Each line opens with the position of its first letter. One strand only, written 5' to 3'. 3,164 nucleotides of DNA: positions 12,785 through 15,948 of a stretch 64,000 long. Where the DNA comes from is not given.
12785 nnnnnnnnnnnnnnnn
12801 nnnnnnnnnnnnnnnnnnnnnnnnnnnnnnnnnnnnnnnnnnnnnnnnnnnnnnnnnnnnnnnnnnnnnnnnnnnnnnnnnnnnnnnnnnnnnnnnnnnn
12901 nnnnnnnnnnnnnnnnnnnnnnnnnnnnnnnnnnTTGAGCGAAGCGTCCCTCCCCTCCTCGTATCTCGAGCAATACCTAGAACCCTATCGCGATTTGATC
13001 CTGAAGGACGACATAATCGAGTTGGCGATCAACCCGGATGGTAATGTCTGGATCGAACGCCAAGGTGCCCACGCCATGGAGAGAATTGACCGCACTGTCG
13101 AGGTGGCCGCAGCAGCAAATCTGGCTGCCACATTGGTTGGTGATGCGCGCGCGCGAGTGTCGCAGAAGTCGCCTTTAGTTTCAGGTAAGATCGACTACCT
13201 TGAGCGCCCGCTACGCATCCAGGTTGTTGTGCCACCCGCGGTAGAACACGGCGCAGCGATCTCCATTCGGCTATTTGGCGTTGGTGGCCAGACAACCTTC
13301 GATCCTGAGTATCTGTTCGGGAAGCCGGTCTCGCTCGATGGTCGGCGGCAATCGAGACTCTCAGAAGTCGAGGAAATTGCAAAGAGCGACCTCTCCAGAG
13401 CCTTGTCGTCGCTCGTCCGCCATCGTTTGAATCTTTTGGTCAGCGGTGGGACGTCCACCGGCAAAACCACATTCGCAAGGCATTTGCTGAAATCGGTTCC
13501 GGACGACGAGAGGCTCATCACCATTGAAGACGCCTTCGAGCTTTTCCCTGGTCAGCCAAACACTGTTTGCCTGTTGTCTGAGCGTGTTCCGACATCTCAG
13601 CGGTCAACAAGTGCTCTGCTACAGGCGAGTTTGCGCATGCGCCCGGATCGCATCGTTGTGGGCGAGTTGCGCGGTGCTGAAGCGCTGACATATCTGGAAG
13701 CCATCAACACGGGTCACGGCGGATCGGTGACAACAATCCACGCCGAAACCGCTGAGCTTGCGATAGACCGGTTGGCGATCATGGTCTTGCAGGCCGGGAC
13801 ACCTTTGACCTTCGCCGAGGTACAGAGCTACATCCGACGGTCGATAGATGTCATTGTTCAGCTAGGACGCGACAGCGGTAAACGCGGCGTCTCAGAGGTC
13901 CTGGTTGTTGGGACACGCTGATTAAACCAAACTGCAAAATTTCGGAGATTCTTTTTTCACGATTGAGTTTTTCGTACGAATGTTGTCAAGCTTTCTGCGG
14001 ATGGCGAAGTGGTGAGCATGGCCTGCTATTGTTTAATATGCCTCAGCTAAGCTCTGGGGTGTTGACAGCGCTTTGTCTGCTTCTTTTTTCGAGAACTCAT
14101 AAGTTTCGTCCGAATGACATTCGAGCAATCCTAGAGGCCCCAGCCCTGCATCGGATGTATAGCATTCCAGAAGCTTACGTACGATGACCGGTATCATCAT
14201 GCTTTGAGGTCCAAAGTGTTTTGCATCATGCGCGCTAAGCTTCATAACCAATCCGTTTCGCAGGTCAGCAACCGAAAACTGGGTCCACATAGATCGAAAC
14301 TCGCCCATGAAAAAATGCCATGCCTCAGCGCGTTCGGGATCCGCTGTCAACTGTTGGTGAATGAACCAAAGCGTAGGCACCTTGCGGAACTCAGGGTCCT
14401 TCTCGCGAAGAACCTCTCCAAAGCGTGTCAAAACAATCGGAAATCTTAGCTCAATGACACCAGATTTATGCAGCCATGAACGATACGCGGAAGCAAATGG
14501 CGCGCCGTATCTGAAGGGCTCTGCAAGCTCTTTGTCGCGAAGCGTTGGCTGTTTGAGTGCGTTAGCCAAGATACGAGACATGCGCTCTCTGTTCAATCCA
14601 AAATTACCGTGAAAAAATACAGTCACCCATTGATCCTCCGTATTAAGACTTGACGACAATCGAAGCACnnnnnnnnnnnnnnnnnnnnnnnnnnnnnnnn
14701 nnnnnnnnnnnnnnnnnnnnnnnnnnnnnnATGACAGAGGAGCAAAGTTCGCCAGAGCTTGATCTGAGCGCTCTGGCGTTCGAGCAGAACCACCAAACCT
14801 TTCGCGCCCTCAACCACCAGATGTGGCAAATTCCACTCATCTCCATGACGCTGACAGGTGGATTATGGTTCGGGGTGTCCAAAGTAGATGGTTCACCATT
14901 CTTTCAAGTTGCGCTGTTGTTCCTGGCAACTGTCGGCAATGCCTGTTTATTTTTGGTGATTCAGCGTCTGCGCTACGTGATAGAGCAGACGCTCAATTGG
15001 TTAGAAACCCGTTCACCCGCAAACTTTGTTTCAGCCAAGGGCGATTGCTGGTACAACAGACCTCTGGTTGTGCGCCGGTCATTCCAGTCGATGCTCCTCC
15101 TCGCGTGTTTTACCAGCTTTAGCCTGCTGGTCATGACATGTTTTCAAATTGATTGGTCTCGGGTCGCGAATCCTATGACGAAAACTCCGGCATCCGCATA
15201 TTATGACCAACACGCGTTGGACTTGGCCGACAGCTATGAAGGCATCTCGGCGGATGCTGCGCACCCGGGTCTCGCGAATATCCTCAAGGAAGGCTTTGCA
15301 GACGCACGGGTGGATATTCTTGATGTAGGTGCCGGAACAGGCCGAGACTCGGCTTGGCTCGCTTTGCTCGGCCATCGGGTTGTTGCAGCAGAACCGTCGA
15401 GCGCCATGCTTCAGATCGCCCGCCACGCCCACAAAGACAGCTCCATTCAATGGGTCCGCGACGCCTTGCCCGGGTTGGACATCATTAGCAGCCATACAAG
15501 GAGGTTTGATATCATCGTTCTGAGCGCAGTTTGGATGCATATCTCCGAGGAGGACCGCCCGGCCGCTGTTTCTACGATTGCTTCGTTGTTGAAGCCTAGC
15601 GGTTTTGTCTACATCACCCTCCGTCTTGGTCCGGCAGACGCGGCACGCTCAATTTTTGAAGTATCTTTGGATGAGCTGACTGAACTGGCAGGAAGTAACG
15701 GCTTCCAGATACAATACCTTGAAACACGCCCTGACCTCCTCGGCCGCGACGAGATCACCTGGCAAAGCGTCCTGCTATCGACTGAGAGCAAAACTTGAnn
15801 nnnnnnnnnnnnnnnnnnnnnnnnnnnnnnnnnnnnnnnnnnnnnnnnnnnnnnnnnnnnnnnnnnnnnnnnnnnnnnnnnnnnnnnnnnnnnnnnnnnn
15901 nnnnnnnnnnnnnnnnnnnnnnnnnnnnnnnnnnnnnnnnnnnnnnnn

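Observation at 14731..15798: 3-TM membrane domain fused in frame to an intact SAM-dependent methyltransferase at the head of the defence operon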

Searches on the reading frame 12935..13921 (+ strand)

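Call 7: search_protein_families(library=ncbifam, proteins=[window:12935-13921:+], max_evalue=0.001)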
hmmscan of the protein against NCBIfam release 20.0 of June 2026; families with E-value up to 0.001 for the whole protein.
window:12935-13921:+ (328 aa): 17 families
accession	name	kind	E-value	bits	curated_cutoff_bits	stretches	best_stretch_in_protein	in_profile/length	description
NF010475.0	PRK13900.1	equivalog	1.1e-70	238.4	389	1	10-324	7-324/333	type IV secretion system ATPase VirB11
TIGR02788.1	VirB11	equivalog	3.3e-70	236.6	249.95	1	24-322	4-306/308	P-type DNA transfer ATPase VirB11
TIGR02782.1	TrbB_P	equivalog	1.1e-50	172.7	304.55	2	154-325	126-293/303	P-type conjugative transfer ATPase TrbB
TIGR03819.1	heli_sec_ATPase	hypoth_equivalog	3.9e-47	161.1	373.15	1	19-322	56-338/340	TadA family conjugal transfer-associated ATPase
NF010469.0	PRK13894.1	subfamily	4e-39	134.8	508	2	150-325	135-307/320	conjugal transfer ATPase TrbB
NF010425.0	PRK13851.1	equivalog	4.5e-39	134.3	461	1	12-310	8-312/344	type IV secretion system protein VirB11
NF010407.0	PRK13833.1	subfamily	1.3e-38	133.2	499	2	145-325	120-300/323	conjugal transfer protein TrbB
NF058587.1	archaellum_moto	equivalog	2.2e-19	69.6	550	1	162-282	273-395/527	archaellum flagellar ATPase motor FlaI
NF041000.1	ATPase_ComGA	equivalog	6.7e-15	54.8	300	1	151-285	114-247/267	competence type IV pilus ATPase ComGA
TIGR01420.1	pilT_fam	subfamily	4e-14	52.6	319.1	1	145-281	102-240/343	PilT/PilU family type 4a pilus ATPase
NF053672.1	bindosome_BasE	exception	2.2e-10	39.9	1000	1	164-283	270-391/512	bindosome assembly system ATPase subunit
TIGR02525.1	plasmid_TraJ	equivalog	2.1e-09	36.8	368.3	1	158-286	143-275/372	plasmid transfer ATPase TraJ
TIGR02533.1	type_II_gspE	equivalog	9.1e-08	31.2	630.25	1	151-283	229-359/486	type II secretion system ATPase GspE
NF053534.1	T4PilAsmATPsTfpB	equivalog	1.9e-07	29.9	850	1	167-283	339-452/584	type IV pilus assembly ATPase TfpB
NF007755.0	PRK10436.1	equivalog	4.3e-06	25.7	617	1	151-284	206-336/465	type II secretion system protein GspE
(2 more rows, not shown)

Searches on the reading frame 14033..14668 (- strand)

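Call 5: search_protein_families(library=pfam, proteins=[window:14033-14668:-], max_evalue=0.01)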
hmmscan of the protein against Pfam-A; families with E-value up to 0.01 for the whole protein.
window:14033-14668:- (211 aa): 1 family
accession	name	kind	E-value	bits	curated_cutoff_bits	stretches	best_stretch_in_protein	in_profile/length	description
PF13182.11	DUF4007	-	2.1e-10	40.6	27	1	55-158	43-150/288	Protein of unknown function (DUF4007)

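Call 6: search_protein_families(library=padloc, proteins=[window:14033-14668:-], max_evalue=0.01)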
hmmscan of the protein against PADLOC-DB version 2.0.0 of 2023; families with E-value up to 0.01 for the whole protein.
window:14033-14668:- (211 aa): 4 families
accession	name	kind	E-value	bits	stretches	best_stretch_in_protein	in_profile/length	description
PDLC02762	SspB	-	1.5e-07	29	1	76-127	70-121/293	SspB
PDLC02769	SspB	-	3.5e-06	24.6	1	52-173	42-167/282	SspB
PDLC02768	SspB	-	6.2e-06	23.7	1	59-152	46-145/295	SspB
PDLC02766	SspB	-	4.9e-05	20.8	1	60-144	48-135/285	SspB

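Call 7: search_protein_families(library=ncbifam, proteins=[window:14033-14668:-], max_evalue=0.001)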
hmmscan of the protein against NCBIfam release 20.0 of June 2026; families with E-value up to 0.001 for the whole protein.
window:14033-14668:- (211 aa): 0 families

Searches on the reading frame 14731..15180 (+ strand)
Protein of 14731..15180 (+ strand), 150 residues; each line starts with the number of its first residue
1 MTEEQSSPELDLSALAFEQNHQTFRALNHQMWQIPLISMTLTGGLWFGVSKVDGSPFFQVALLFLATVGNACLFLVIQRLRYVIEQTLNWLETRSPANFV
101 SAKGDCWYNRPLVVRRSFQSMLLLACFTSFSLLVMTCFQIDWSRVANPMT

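Call 13: search_protein_families(library=pfam, proteins=[window:14731-15180:+], max_evalue=10)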
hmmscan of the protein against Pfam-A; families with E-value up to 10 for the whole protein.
window:14731-15180:+ (150 aa): 2 families
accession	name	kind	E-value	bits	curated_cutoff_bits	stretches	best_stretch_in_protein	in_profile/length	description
PF12046.13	CCB1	-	0.023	14.6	25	1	52-97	74-119/168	Cofactor assembly of complex C subunit B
PF21359.2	zf_topless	-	0.031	14.3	27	1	78-90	6-18/41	TOPLESS, zinc finger domain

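Call 21: search_protein_representatives(protein=window:14731-15180:+)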
Query: 150 residues. Proteins with E-value up to 0.001 (for the whole library): 224; up to 1e-10: 101; up to 1e-30: 9. The best 150 are listed.
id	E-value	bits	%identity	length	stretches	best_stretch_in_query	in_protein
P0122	2.3e-42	160.3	68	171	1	12-119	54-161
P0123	2.4e-42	160.2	56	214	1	10-144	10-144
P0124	1.9e-39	150.8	53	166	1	6-143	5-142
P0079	8.3e-36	139.0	51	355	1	5-144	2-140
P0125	1.6e-35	138.1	52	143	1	3-136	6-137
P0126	1.1e-34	135.3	64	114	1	9-107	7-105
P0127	5.8e-32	126.5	48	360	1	11-136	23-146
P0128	6.0e-32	126.5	53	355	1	12-138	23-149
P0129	8.3e-31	122.8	47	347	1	6-139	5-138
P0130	1.4e-29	118.8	48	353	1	15-137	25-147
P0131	3.0e-29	117.7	49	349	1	14-137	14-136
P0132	4.8e-29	117.1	49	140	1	13-134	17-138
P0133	4.9e-27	110.6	50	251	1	12-135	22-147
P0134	1.1e-26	109.5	47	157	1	11-130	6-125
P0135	2.0e-25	105.3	49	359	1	12-133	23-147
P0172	1.5e-14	70.0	45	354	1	9-103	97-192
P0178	4.4e-14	68.5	42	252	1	15-129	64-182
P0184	1.4e-13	66.9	35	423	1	7-132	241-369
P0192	1.1e-12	64.1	38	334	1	14-100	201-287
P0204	7.5e-12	61.3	36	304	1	12-128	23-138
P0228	7.2e-10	54.9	40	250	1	14-130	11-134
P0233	1.6e-09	53.7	36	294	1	12-102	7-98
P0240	5.0e-09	52.1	38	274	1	9-85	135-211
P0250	1.8e-08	50.3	38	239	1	12-103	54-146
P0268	1.8e-07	47.1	40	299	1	16-88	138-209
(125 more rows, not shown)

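Call 22: search_protein_families(library=pfam, proteins=[P0184, P0192, P0240, P0268, P0172, P0204, P0228, P0233, P0250, P0178], max_evalue=0.01)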
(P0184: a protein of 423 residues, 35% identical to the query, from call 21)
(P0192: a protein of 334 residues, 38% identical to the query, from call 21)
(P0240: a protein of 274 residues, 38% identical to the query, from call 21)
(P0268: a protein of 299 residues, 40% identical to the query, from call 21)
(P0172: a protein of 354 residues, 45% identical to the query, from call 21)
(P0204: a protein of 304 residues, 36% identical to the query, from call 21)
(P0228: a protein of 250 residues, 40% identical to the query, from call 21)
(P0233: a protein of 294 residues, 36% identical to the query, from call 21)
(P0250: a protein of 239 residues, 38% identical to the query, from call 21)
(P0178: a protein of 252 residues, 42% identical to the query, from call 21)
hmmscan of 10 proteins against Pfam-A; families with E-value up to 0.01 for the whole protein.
P0184 (423 aa): 0 families

P0192 (334 aa): 2 families
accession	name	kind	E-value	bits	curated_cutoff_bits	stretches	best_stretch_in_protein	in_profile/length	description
PF00929.31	RNase_T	-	4.3e-13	50.6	24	1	11-168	3-160/164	Exonuclease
PF13482.12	RNase_H_2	-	5.4e-05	23.6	22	1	11-155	3-118/165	RNase_H superfamily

P0240 (274 aa): 1 family
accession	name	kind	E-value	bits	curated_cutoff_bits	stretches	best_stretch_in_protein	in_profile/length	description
PF14995.11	TMEM107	-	0.007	17.1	26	0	190-253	5-69/123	Transmembrane protein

P0268 (299 aa): 0 families

P0172 (354 aa): 0 families

P0204 (304 aa): 0 families

P0228 (250 aa): 0 families

P0233 (294 aa): 0 families

P0250 (239 aa): 0 families

P0178 (252 aa): 0 families

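Call 46: find_encoding_contigs(protein=P0192, flank=10000, max_places=2)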
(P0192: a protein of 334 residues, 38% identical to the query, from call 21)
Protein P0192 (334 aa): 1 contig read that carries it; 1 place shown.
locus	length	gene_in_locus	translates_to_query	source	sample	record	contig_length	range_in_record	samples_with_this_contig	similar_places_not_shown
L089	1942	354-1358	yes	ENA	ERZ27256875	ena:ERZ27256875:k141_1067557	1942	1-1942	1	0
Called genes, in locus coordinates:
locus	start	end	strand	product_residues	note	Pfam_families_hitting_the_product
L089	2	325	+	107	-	?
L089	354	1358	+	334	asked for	PF00929:RNase_T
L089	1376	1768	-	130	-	PF11969:DcpS_C, PF01230:HIT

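Call 79: predict_structure(alignment_id=A2)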
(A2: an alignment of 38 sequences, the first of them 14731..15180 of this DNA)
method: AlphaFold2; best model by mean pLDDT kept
length: 150 residues; sequences in the alignment: 38
mean_pLDDT: 85.2   pTM: 0.72
mean pLDDT of the five models: 85.2, 79.9, 79.8, 79.0, 75.7
residues with pLDDT >= 90: 58; 70-90: 82; 50-70: 7; < 50: 3
segments of 3 or more residues with pLDDT < 50: 1-3
pLDDT, mean of each block of 10 residues (from residue 1): 57 83 89 88 91 90 95 92 88 81 74 84 94 93 79
secondary structure, 60 per line:
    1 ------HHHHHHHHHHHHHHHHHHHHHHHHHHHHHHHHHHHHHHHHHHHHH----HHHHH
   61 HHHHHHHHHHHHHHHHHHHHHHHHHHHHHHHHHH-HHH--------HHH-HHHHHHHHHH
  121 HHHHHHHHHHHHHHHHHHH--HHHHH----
elements in order: H7-51 H56-94 H111-139 H142-146

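Call 82: fold_search(model_id=the predicted structure, library=pdb)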
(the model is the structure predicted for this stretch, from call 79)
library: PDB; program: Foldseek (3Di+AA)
matches with E <= 10: 200; with E <= 0.001: 0
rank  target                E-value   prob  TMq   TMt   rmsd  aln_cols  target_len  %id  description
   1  6r2g_A                2.3e-01  0.92  0.45  0.45  10.9       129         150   17  Crystal structure of a single-chain protein mimetic of the gp41 NHR trimer in complex with the synthetic CHR peptide C (released 2019-07-10)
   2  4r61                  4.7e-01  0.72  0.42  0.45  11.4       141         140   16  Crystal structure of a rationally designed single-chain protein mimicking a trimeric gp41 N-terminal heptad-repeat regio (released 2014-12-10)
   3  8ek4_B                5.9e-01  0.35  0.34  0.36   8.5       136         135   10  De novo designed ice-binding proteins from twist-constrained helices (released 2023-07-12)
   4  8ek4_A                7.8e-01  0.28  0.31  0.34   8.5       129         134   12  De novo designed ice-binding proteins from twist-constrained helices (released 2023-07-12)
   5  9fed                  8.2e-01  0.66  0.46  0.39  11.8       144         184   16  Single-chain chimeric protein mimicking the interaction between HR1 and HR2 in HIV gp41 (released 2025-05-28)
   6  6jx6_D                8.7e-01  0.44  0.40  0.41  12.1       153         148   10  Tetrameric form of Smac (released 2019-12-04)
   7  3rpu_A                1.0e+00  0.15  0.24  0.13  13.1       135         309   14  Crystal structure of the MukE-MukF complex (released 2012-03-14)
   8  1t98_A                1.0e+00  0.14  0.23  0.14  12.7       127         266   14  Crystal Structure of MukF(1-287) (released 2005-05-24)
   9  4tql_A                1.1e+00  0.18  0.30  0.21  29.7       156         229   11  Computationally designed three helix bundle (released 2014-10-15)
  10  1ez3_A                1.1e+00  0.13  0.23  0.27  12.8       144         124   11  CRYSTAL STRUCTURE OF THE NEURONAL T-SNARE SYNTAXIN-1A (released 2000-06-07)
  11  3euh_B                1.1e+00  0.13  0.24  0.12  13.5       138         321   13  Crystal Structure of the MukE-MukF Complex (released 2009-01-20)
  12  9gm7_D                1.2e+00  0.15  0.25  0.14  12.2       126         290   13  MukBEF in a nucleotide-bound state with open neck gate (monomer) (released 2025-03-26)
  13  4tql_B                1.3e+00  0.16  0.30  0.20  26.5       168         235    8  Computationally designed three helix bundle (released 2014-10-15)
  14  1s94_B                1.3e+00  0.10  0.20  0.24  13.1       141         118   13  Crystal structure of the Habc domain of neuronal syntaxin from the squid Loligo pealei (released 2004-05-11)
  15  9jsd                  1.5e+00  0.80  0.48  0.54  12.1       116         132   11  Cryo-EM structure of Snf7 linker extension (released 2025-10-08)
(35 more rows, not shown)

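Call 89: find_related_loci(query=A2, collection=viral_contigs, flank=8000)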
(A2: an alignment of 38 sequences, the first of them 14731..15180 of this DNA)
Query A2 (150 aa) in viral_contigs; peptide patterns used: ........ (x = any residue, [..] = any of these).
5 stretches matched a pattern; 1 encode a relative of the query (tblastn E <= 1e-3); 1 distinct loci.
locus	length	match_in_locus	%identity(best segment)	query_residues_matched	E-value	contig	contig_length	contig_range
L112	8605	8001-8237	68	1-79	3e-25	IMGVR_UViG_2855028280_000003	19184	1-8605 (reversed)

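Call 91: find_encoding_contigs(protein=P0184, flank=10000, max_places=2)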
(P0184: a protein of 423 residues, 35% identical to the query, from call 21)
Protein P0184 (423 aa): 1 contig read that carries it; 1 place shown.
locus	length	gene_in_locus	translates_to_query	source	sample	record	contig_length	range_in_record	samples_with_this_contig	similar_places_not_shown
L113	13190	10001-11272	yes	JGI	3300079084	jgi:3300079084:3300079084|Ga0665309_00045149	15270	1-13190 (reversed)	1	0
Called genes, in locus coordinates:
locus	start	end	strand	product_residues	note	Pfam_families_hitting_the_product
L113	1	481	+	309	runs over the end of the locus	-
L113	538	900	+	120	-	-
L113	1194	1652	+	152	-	-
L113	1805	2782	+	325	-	PF01564:Spermine_synth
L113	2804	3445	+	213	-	-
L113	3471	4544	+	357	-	PF11199:DUF2891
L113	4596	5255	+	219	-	-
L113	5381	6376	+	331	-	PF04389:Peptidase_M28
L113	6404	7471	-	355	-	PF00589:Phage_integrase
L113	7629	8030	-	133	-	-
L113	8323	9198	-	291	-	PF08401:ArdcN, PF18818:MPTase-PolyVal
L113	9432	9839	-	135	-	-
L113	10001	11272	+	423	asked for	-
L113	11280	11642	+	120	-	PF01230:HIT, PF11969:DcpS_C (weak)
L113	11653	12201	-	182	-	-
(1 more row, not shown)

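Call 92: find_encoding_contigs(protein=P0240, flank=10000, max_places=2)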
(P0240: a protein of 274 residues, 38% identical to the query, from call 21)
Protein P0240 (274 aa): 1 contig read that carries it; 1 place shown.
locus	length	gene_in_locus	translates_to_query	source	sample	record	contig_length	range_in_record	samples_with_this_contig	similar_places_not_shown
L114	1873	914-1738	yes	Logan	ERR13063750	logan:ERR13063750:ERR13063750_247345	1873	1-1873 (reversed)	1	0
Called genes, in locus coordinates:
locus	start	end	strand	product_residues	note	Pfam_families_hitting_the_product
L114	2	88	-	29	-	?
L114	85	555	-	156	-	-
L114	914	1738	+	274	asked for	-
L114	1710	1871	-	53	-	?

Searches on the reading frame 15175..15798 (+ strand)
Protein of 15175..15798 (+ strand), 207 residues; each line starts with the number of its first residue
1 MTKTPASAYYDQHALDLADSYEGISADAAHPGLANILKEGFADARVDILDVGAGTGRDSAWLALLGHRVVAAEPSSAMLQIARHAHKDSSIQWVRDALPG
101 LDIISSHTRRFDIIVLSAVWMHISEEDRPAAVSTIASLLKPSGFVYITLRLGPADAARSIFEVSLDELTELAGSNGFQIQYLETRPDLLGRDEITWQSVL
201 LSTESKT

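Call 72: search_protein_families(library=ncbifam, proteins=[window:15175-15798:+], max_evalue=1)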
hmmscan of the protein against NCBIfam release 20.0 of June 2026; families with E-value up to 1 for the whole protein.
window:15175-15798:+ (207 aa): 28 families (the best 25 are shown)
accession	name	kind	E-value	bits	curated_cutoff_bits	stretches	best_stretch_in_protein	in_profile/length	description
NF043040.1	corrin_prot_MT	hypoth_equivalog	3e-14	53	180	1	41-161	38-161/216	corrinoid protein-associated methyltransferase CpaM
NF041820.1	daptide_MTase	equivalog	1.1e-10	41.4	175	1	43-159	35-154/243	daptide-type RiPP biosynthesis methyltransferase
TIGR01983.1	UbiG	equivalog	6.5e-10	38.7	102.95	1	45-148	50-152/228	bifunctional 2-polyprenyl-6-hydroxyphenol methylase/3-demethylubiquinol 3-O-methyltransferase UbiG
NF008264.0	PRK11036.1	equivalog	1.4e-09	37.8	366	1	35-147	36-147/261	tRNA uridine 5-oxyacetic acid(34) methyltransferase CmoM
TIGR02021.1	BchM-ChlM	equivalog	2.4e-09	37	158.9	1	46-142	56-150/218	magnesium protoporphyrin IX methyltransferase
NF008992.0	PRK12335.1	equivalog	1.2e-08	34.5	303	1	44-157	122-233/289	SAM-dependent methyltransferase TehB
NF045667.1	MTase_DVU1556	equivalog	6.8e-07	29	155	1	44-189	22-172/213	DVU_1556 family methyltransferase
NF008405.0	PRK11207.1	equivalog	4e-06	26.4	218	1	45-148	31-133/198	tellurite resistance methyltransferase TehB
TIGR00477.1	tehB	equivalog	4.8e-06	26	219.5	1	47-155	76-182/238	tellurite resistance methyltransferase TehB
TIGR01444.1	fkbM_fam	subfamily_domain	1.8e-05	25.2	37.7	1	48-93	2-49/143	FkbM family methyltransferase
TIGR01934.1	MenG_MenH_UbiE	subfamily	2.1e-05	24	158.35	1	44-147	39-141/223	ubiquinone/menaquinone biosynthesis methyltransferase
TIGR02072.1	BioC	equivalog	5.2e-05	23.2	184.95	1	33-148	23-133/244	malonyl-ACP O-methyltransferase BioC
NF041537.1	ArsM_AhpD_UU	exception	7.5e-05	21.7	510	1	30-147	62-180/345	arsenite methyltransferase/AhpD domain selenoprotein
NF051855.1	GlySarMtaseBact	equivalog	0.00019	21.1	350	1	46-147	55-158/259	glycine/sarcosine N-methyltransferase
NF001241.0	PRK00216.1-2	equivalog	0.0009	18.9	327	1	47-88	54-95/231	demethylmenaquinone methyltransferase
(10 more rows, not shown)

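Call 75: search_solved_structures(query=window:15175-15798:+, max_evalue=0.00001, show_alignments=2)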
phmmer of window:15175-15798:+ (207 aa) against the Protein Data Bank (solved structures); distinct sequences matched with E-value up to 0.00001: 3.
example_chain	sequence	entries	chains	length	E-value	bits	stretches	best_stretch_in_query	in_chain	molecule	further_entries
3h2b_A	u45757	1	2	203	5.4e-07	32.7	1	46-179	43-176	SAM-dependent methyltransferase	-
7bgg_A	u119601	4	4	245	4.3e-06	29.8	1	30-149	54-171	heterocyclic toxin methyltransferase (Rv0560c) | 2-heptyl-1-hydroxyquinolin-4(1H)-one methyltransferase | Uncharacterized protein Rv0560c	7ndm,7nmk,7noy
7wzg_A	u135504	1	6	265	6.7e-06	29.1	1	9-155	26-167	Cypemycin N-terminal methyltransferase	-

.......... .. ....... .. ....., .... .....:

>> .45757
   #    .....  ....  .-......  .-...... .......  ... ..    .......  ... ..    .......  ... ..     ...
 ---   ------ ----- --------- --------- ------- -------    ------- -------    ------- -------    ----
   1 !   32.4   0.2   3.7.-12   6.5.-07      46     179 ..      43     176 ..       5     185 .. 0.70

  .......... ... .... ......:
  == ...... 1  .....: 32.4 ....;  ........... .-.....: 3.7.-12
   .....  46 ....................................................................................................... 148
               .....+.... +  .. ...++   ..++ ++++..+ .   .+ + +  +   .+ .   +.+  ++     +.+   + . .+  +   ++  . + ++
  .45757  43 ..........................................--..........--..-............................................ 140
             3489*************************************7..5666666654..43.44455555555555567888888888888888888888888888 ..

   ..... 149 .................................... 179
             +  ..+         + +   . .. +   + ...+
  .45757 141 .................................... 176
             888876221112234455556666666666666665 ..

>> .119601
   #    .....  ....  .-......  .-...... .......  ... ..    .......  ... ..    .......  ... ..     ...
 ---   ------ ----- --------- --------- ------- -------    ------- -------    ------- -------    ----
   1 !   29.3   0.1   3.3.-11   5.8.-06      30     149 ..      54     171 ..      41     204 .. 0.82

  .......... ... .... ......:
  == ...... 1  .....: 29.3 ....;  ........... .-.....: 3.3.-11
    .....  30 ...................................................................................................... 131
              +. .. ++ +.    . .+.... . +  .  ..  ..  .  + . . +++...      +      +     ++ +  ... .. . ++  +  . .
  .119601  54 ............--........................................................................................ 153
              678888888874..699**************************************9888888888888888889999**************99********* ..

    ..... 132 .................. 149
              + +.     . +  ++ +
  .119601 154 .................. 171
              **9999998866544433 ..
